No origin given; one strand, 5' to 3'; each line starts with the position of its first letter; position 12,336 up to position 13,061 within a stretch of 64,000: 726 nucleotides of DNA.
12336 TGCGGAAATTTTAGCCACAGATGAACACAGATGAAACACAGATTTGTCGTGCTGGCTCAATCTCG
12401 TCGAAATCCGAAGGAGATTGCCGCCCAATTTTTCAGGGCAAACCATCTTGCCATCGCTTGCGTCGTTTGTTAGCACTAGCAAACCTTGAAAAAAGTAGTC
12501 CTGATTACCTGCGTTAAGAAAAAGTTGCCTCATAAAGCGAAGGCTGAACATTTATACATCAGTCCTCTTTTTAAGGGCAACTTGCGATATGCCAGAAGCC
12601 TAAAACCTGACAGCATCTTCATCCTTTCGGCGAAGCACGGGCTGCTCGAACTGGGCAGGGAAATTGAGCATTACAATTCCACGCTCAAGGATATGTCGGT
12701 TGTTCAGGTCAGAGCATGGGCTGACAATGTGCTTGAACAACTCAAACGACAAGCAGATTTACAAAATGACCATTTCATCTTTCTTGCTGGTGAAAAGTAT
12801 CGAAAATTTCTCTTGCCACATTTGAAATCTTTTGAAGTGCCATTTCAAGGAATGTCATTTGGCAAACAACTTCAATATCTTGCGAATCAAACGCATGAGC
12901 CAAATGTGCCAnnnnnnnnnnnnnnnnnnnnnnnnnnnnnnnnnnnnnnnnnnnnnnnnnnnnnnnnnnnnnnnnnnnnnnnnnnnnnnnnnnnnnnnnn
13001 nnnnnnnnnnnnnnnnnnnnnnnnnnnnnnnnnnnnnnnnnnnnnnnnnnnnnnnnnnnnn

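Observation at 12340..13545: Overlapping DUF6884 + GIY-YIG nuclease pair forming a discrete AT-rich insert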

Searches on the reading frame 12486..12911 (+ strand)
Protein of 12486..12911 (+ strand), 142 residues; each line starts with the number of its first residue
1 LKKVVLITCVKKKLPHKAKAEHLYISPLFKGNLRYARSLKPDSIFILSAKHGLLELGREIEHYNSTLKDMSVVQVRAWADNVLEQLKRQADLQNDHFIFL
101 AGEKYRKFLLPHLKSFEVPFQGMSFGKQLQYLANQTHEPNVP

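Call 11: search_protein_families(library=pfam, proteins=[window:12486-12911:+], max_evalue=0.1)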
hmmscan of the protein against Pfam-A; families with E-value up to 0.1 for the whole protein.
window:12486-12911:+ (142 aa): 2 families
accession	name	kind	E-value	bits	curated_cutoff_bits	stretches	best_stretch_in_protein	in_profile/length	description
PF21818.3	DUF6884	-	2.5e-43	147.9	30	1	4-133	1-134/135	Family of unknown function (DUF6884)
PF03883.20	H2O2_YaaD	-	0.048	13.6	29.6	1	42-125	103-185/236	Peroxide stress protein YaaA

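Call 12: search_protein_families(library=padloc, proteins=[window:12486-12911:+], max_evalue=1)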
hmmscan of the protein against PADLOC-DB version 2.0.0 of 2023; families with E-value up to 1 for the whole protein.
window:12486-12911:+ (142 aa): 3 families
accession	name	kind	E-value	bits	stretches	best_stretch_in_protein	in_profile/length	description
PDLC04712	PDC-M57A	-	4.6e-60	200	1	1-136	1-136/138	-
PDLC02815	DpdC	-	0.019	12.4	1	13-76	48-110/312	DpdC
PDLC02813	DpdC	-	0.028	11.8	1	16-69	48-100/310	DpdC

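Call 13: search_protein_families(library=phrogs, proteins=[window:12486-12911:+], max_evalue=0.1)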
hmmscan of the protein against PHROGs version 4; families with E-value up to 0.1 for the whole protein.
window:12486-12911:+ (142 aa): 2 families
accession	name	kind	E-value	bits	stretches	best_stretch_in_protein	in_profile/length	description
phrog_5935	-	unknown function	8.6e-23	81.9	1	2-114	7-117/155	-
phrog_5436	-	unknown function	3.6e-11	44.2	1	3-81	128-209/267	-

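Call 19: find_homologous_proteins(query=window:12486-12911:+)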
Query window:12486-12911:+ (142 aa): 995 proteins with E <= 0.001 among 1009 candidates; the best 120 are listed.
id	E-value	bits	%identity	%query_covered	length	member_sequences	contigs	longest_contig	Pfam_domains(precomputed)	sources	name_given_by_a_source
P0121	6.2e-87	307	97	100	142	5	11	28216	PF21818.4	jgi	jgi:hypothetical protein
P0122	1.3e-73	263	85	100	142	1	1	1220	PF21818.4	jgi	jgi:Family of unknown function (DUF6884)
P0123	3.2e-71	256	85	100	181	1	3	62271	PF21818.4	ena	-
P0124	5.1e-69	249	82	100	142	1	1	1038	PF21818.4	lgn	-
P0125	6.5e-68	245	79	100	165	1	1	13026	PF21818.4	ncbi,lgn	ncbi:MAG: DUF6884 domain-containing protein [Limisphaerales bacterium]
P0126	1.3e-67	244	79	99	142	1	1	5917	PF21818.4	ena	-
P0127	7.0e-66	238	75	99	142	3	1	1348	PF21818.4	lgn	-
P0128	1.7e-65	237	76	100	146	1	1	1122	PF21818.4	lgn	-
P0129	1.4e-64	234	76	99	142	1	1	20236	PF21818.4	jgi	jgi:hypothetical protein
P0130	3.0e-63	230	84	91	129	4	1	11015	PF21818.4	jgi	jgi:hypothetical protein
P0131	3.7e-63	230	73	100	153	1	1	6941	PF21818.4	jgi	jgi:hypothetical protein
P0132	7.8e-63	228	73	100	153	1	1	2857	PF21818.4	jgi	-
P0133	1.7e-62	227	70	100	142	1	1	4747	PF21818.4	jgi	-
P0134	4.3e-62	226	73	100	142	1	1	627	PF21818.4,PF03883.21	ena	-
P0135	7.5e-62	225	72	99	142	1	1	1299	PF21818.4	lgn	-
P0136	1.1e-61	225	73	100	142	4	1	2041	PF21818.4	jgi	-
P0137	3.0e-61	223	71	100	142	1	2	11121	PF21818.4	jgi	jgi:hypothetical protein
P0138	7.2e-61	222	72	100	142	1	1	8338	PF21818.4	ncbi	ncbi:MAG: DUF6884 domain-containing protein [Verrucomicrobiota bacterium]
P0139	2.2e-60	221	73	97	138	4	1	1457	PF21818.4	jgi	-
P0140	3.9e-60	220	72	98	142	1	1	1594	PF21818.4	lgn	-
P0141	4.9e-60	219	75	96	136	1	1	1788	PF21818.4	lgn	-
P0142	5.4e-60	219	72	97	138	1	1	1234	PF21818.4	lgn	-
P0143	1.7e-59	218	72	97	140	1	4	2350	PF21818.4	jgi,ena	-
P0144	1.9e-59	218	82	90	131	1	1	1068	PF21818.4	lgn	-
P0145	1.4e-58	215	72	96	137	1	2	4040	PF21818.4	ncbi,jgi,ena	-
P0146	2.4e-58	214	72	97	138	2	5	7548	PF21818.4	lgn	-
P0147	9.5e-58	212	73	95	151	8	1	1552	PF21818.4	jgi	jgi:hypothetical protein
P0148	1.1e-57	212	65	100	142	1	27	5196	PF21818.4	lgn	-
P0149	1.8e-57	211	70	100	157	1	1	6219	PF21818.4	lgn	-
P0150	2.4e-57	211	71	97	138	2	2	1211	PF21818.4,PF03883.21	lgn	-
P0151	1.2e-56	208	70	97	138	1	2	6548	PF21818.4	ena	-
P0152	2.1e-56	208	68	99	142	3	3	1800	PF21818.4,PF03883.21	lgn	-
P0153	3.1e-56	207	70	97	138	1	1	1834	PF21818.4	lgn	-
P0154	3.2e-56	207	77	87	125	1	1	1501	PF21818.4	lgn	-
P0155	9.0e-55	202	67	97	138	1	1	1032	PF21818.4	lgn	-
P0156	9.2e-55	202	71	94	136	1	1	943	PF21818.4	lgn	-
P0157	1.2e-54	202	68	96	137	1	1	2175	PF21818.4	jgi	jgi:hypothetical protein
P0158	2.7e-54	201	69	94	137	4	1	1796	PF21818.4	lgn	-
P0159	3.7e-54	200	66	99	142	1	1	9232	PF21818.4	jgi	jgi:hypothetical protein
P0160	4.3e-54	200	68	94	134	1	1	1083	PF21818.4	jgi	jgi:hypothetical protein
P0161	5.1e-54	200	67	97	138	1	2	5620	PF21818.4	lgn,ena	-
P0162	5.8e-54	200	67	95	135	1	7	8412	PF21818.4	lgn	-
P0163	7.0e-54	199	63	100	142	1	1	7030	PF21818.4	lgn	-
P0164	8.0e-54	199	67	97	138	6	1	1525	PF21818.4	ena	-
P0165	1.6e-53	198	65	97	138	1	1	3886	PF21818.4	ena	-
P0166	2.6e-51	191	64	97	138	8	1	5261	PF21818.4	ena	-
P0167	3.0e-51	191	66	97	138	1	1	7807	PF21818.4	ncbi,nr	ncbi:MAG: hypothetical protein EXR62_18020 [Chloroflexi bacterium]|nr:hypothetical protein [Chlorofl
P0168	3.2e-51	191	68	94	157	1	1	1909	PF21818.4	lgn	-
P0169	8.5e-51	190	64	97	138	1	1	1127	PF21818.4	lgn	-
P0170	1.5e-50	189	62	96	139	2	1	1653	PF21818.4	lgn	-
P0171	4.0e-50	187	64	95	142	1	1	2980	PF21818.4,PF03883.21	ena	-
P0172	5.3e-50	187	63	95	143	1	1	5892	PF21818.4,PF03883.21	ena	-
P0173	8.3e-50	186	63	97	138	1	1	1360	PF21818.4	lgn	-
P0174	9.3e-50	186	63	94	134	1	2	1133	PF21818.4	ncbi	-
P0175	9.3e-50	186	62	94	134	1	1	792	PF21818.4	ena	-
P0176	1.6e-49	185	63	97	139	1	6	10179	PF21818.4,PF03883.21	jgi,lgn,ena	-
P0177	1.9e-49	185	65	94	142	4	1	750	PF21818.4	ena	-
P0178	3.3e-49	184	61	95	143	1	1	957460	PF21818.4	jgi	jgi:hypothetical protein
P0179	3.7e-49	184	65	89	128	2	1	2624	PF21818.4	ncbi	-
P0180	4.0e-49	184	57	97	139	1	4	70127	PF21818.4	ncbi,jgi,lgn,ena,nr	ncbi:hypothetical protein AYK26_01030 [Euryarchaeota archaeon SM23-78]|nr:MAG: hypothetical protein 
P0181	5.0e-49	184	62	94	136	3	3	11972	PF21818.4,PF03883.21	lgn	-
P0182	6.4e-49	183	62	94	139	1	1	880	PF21818.4,PF03883.21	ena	-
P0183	6.8e-49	183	61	95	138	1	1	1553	PF21818.4,PF03883.21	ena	-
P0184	6.9e-49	183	63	95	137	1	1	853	PF21818.4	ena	-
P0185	7.3e-49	183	58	96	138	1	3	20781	PF21818.4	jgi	-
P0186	8.2e-49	183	62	97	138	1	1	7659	PF21818.4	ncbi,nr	ncbi:MAG: hypothetical protein HY326_01785 [Chloroflexi bacterium]|nr:hypothetical protein [Chlorofl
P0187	1.4e-48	182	60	94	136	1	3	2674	PF21818.4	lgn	-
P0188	1.5e-48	182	59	96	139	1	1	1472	PF21818.4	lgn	-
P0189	1.7e-48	182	63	93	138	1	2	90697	PF21818.4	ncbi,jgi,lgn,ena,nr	ncbi:MAG: hypothetical protein RBT65_00900 [Methanolobus sp.]|jgi:hypothetical protein|nr:hypothetic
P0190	2.1e-48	182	60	95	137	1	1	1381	PF21818.4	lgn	-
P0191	2.3e-48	182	64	93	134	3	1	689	PF21818.4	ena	-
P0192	2.3e-48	182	62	92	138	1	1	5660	PF21818.4,PF03883.21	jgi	-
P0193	2.6e-48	181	62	96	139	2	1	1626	PF21818.4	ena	-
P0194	3.2e-48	181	59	96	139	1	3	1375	PF21818.4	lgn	-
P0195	3.5e-48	181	59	95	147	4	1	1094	PF21818.4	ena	-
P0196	3.5e-48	181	61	94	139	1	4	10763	PF21818.4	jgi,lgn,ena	-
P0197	4.2e-48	181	61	94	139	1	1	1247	PF21818.4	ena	-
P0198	4.5e-48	181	68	85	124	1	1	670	PF21818.4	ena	-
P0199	4.9e-48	181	61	95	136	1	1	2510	PF21818.4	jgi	jgi:hypothetical protein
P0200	5.0e-48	181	65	82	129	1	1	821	PF21818.4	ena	-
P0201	5.1e-48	181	63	92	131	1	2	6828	PF21818.4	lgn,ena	-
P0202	5.5e-48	180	59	96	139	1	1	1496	PF21818.4,PF03883.21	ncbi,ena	-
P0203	5.8e-48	180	62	94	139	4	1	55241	PF21818.4,PF03883.21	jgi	-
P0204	5.9e-48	180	60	94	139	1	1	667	PF21818.4,PF03883.21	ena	-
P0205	6.3e-48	180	60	95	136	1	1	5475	PF21818.4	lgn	-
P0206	6.8e-48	180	61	94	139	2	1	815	PF21818.4,PF03883.21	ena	-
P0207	6.9e-48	180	61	95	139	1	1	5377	PF21818.4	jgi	jgi:cytoplasmic iron level regulating protein YaaA (DUF328/UPF0246 family)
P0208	7.0e-48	180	62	94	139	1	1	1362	PF21818.4,PF03883.21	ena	-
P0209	7.9e-48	180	60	94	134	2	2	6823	PF21818.4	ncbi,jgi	ncbi:MAG: DUF6884 domain-containing protein [Anaerolineales bacterium]|jgi:hypothetical protein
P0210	8.0e-48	180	60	94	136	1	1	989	PF21818.4,PF03883.21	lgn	-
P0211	8.3e-48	180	61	95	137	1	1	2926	PF21818.4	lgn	-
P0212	9.0e-48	180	62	94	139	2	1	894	PF21818.4,PF03883.21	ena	-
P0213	9.4e-48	180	61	93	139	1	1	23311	PF21818.4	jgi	jgi:uncharacterized protein DUF6884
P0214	9.6e-48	180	61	94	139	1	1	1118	PF21818.4,PF03883.21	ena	-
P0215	1.0e-47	180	61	94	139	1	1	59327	PF21818.4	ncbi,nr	ncbi:MAG: hypothetical protein U9R08_06595 [Nanoarchaeota archaeon]|nr:hypothetical protein [Nanoarc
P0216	1.0e-47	180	61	93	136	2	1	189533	PF21818.4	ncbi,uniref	ncbi:DUF6884 domain-containing protein [Methanosarcina sp.]|uniref:DUF6884 domain-containing protein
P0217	1.1e-47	179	60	96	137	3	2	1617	PF21818.4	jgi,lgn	jgi:hypothetical protein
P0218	1.1e-47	179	61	95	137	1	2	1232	PF21818.4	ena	-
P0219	1.2e-47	179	61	97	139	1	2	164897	PF21818.4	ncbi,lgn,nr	ncbi:MAG: hypothetical protein IH597_06315 [Bacteroidales bacterium]|nr:hypothetical protein [Bacter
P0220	1.3e-47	179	61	94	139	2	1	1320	PF21818.4,PF03883.21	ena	-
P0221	1.3e-47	179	62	94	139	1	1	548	PF21818.4,PF03883.21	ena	-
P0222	1.6e-47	179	60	97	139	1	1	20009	PF21818.4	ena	-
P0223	1.6e-47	179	58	96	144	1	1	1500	PF21818.4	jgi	jgi:Family of unknown function (DUF6884)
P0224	1.6e-47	179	62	94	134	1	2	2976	PF21818.4,PF03883.21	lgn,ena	-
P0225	1.8e-47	179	62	93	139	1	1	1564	PF21818.4,PF03883.21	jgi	-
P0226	1.8e-47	179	64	94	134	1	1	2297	PF21818.4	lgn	-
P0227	1.8e-47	179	63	94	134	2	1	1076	PF21818.4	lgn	-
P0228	1.8e-47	179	62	94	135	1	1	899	PF21818.4,PF03883.21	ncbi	-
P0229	1.9e-47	179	60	95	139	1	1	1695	PF21818.4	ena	-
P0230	1.9e-47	179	60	96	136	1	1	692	PF21818.4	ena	-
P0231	1.9e-47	179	59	95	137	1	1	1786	PF21818.4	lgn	-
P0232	1.9e-47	179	59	96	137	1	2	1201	PF21818.4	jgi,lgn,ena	-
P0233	2.0e-47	179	59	94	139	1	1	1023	PF21818.4,PF03883.21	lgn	-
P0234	2.0e-47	179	60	94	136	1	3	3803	PF21818.4,PF03883.21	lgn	-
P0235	2.1e-47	179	58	97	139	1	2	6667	PF21818.4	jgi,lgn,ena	-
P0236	2.2e-47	178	59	96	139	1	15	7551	PF21818.4,PF03883.21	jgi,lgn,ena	-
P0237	2.2e-47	178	62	96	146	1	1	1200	PF21818.4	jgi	jgi:hypothetical protein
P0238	2.4e-47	178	62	95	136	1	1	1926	PF21818.4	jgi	jgi:hypothetical protein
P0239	2.4e-47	178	57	96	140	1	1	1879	PF21818.4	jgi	-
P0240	2.6e-47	178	61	96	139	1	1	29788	PF21818.4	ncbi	-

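Call 20: find_encoding_contigs(protein=P0121, flank=6000, max_places=8)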
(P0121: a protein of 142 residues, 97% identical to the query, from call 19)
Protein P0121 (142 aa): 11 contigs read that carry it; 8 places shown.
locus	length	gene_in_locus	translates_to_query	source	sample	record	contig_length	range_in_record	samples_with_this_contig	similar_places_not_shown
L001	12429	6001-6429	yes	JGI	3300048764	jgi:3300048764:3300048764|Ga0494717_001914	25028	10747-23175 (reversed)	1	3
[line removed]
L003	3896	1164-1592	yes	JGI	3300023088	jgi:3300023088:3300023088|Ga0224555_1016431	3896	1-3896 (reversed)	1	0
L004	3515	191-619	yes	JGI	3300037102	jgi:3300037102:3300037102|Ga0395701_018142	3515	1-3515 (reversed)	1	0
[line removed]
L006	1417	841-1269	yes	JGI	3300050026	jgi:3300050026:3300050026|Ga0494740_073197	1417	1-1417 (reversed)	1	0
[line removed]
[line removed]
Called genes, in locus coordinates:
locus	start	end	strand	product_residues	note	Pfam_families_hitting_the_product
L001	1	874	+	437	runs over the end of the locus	PF13167:GTP-bdg_N, PF16360:GTP-bdg_M, PF03193:RsgA_GTPase (faint), PF00350:Dynamin_N (faint), PF01926:MMR_HSR1, PF02421:FeoB_N (weak)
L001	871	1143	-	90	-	-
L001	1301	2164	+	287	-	PF01025:GrpE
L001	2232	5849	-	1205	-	PF00580:UvrD-helicase, PF13245:AAA_19, PF13361:UvrD_C, PF13538:UvrD_C_2 (faint), PF12705:PDDEXK_1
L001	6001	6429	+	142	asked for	PF21818:DUF6884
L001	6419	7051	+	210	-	PF26468:GIY_YIG_3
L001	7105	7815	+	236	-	PF20582:UPF0758_N, PF12826:HHH_2 (weak), PF14520:HHH_5 (weak), PF00633:HHH (faint), PF04002:RadC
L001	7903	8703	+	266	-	PF25084:LbH_EIF2B (faint), PF25087:GMPPB_C (faint), PF00132:Hexapep (weak), PF13720:Acetyltransf_11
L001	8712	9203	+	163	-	PF14237:GYF_2, PF13828:DUF4190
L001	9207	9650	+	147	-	PF10825:DUF2752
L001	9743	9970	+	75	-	PF04255:DUF433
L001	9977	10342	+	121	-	PF01927:Mut7-C (weak), PF18480:DUF5615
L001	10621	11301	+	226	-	-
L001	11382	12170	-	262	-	-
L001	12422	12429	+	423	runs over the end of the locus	PF00155:Aminotran_1_2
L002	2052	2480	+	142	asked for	PF21818:DUF6884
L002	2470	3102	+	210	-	PF26468:GIY_YIG_3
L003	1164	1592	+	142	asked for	PF21818:DUF6884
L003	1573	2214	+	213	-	PF26468:GIY_YIG_3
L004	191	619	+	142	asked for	PF21818:DUF6884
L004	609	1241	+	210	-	PF26468:GIY_YIG_3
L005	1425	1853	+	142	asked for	PF21818:DUF6884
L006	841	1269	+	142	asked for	PF21818:DUF6884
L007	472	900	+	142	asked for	PF21818:DUF6884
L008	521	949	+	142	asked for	PF21818:DUF6884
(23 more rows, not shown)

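Call 66: search_protein_families(library=ncbifam, proteins=[window:12486-12911:+], max_evalue=0.1)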
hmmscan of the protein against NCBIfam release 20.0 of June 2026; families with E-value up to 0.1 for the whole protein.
window:12486-12911:+ (142 aa): 0 families

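Call 78: search_dna_similar(query=window:12486-12911:+, collection=phages, mode=protein, max_evalue=0.001, max_rows=25)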
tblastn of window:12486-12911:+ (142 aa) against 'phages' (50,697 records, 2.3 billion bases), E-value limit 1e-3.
Records with a match: 159; places in all: 159; records where one place covers at least 80% of the query: 15.
Best place of each record, by identity: <60% 159.
By first word of the organism name: Mycobacterium 141; Caulobacter 5; Microbacterium 3; Myxococcus 2; Halorubrum 2; Halobacterium 2; Fusobacterium 1; Bradyrhizobium 1; Streptomyces 1; Mycolicibacterium 1.
By host as written in the record: Mycobacterium smegmatis mc2 155 74; Mycobacterium smegmatis mc#155 30; Mycobacterium smegmatis mc2155 11; Mycobacterium tuberculosis; Mycobacterium smegmatis 7; Caulobacter segnis CBR1 4; Mycobacterium sp. 4; Mycolicibacterium smegmatis MC2 155 4; - 4; and 15 more.
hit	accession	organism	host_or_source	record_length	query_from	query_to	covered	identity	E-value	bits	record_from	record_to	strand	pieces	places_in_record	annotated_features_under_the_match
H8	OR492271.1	Fusobacterium phage phiFN37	Fusobacterium necrophorum subsp. ...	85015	1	135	95%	43.7%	3e-28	113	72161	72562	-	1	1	hypothetical protein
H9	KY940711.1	Bradyrhizobium phage BDU-MI-1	Bradyrhizobium diazoefficiens USDA110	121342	3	135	94%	37.2%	1e-18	86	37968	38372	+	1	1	hypothetical protein (x2)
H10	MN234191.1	Microbacterium phage Naby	Microbacterium paraoxydans NWU1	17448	3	138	96%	35.5%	4e-13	71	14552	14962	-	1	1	21: hypothetical protein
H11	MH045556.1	Microbacterium phage BonaeVitae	Microbacterium paraoxydans NWU1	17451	3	138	96%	35.5%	4e-13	71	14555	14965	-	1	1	21: hypothetical protein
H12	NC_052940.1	Microbacterium phage BonaeVitae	Microbacterium paraoxydans NWU1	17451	3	138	96%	35.5%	4e-13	71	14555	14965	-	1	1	21: hypothetical protein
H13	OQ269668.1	Caulobacter phage TMCBR2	Caulobacter segnis CBR1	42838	1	142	100%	31.1%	2e-10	62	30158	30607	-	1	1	hypothetical protein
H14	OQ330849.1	Caulobacter phage TMCBR3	Caulobacter segnis CBR1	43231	1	142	100%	30.5%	9e-10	61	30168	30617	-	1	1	hypothetical protein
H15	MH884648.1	Caulobacter phage Kronos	Caulobacter sp. CBR1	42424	1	138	97%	30.6%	6e-10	62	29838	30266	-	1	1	hypothetical protein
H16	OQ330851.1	Caulobacter phage W2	Caulobacter segnis CBR1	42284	1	142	100%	29.3%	4e-7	53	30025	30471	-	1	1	hypothetical protein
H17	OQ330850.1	Caulobacter phage TMCBR4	Caulobacter segnis CBR1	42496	1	142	100%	29.3%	4e-7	53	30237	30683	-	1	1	hypothetical protein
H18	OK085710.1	Myxococcus phage Mx4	Myxococcus xanthus DZ1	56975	3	133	92%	31.2%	6e-11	64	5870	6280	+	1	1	hypothetical protein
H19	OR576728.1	Myxococcus phage Mx4 ts27htf-1hrm-1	Myxococcus sp.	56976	3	133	92%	31.2%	6e-11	64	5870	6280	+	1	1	hypothetical protein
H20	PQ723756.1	Streptomyces phage Ponzi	Streptomyces lividans JI 1326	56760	2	133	93%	30.7%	8e-6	50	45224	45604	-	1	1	64: hypothetical protein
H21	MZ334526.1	Halorubrum tailed virus 29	Halorubrum sp.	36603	1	136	96%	27.7%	1e-6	52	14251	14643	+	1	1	peroxide stress protein YaaA | hypothetical protein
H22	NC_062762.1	Halorubrum tailed virus 29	Halorubrum sp.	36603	1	136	96%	27.7%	1e-6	52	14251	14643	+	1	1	peroxide stress protein YaaA | hypothetical protein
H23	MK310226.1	Halobacterium phage ChaoS9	Halobacterium salinarum strain S9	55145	4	104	71%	36.3%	2e-5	49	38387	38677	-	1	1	uncharacterized protein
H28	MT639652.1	Mycobacterium phage MasterPo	Mycobacterium smegmatis mc2 155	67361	3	109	75%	29.7%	4e-5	47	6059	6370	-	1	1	8: hypothetical protein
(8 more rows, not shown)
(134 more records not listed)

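Call 91: get_annotated_region(hit=H8, flank=3500)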
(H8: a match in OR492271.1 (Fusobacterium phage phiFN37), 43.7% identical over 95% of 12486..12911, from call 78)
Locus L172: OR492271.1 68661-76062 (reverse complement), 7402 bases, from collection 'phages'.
description: Fusobacterium phage phiFN37, complete genome.
organism: Fusobacterium phage phiFN37 (NCBI taxid 3079567)
taxonomy: Viruses
host: Fusobacterium necrophorum subsp. necrophorum strain FN37; source: -; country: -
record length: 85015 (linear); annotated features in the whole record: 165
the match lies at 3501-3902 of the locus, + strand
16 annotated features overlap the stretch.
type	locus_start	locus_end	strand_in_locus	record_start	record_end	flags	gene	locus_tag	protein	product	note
CDS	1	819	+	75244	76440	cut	-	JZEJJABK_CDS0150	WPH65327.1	DNA helicase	DNA; RNA and nucleotide metabolism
CDS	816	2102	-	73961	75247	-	-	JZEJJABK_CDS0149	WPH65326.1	hypothetical protein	unknown function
CDS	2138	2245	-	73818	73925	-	-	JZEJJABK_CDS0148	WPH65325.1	hypothetical protein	unknown function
CDS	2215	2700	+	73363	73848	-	-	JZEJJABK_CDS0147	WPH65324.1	ParB-like partition protein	DNA; RNA and nucleotide metabolism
CDS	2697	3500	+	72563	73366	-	-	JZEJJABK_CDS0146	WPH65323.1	queuine tRNA-ribosyltransferase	moron; auxiliary metabolic gene and host takeover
CDS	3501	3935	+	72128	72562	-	-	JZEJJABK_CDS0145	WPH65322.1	hypothetical protein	unknown function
CDS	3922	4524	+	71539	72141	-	-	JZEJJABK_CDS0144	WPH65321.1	queosine precursor transporter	transmembrane transporter activity; queosine salvage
CDS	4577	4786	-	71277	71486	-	-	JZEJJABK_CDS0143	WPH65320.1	hypothetical protein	unknown function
CDS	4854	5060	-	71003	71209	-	-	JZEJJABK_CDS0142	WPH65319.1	hypothetical protein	unknown function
CDS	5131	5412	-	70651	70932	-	-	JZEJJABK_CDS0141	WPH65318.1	hypothetical protein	unknown function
CDS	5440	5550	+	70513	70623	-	-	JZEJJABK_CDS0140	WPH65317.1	hypothetical protein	unknown function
CDS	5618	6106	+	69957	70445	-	-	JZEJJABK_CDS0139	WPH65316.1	ParB-like partition protein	DNA; RNA and nucleotide metabolism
CDS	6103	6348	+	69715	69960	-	-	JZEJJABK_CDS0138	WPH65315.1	hypothetical protein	unknown function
CDS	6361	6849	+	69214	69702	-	-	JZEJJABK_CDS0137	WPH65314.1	hypothetical protein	unknown function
CDS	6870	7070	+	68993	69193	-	-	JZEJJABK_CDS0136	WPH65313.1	hypothetical protein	unknown function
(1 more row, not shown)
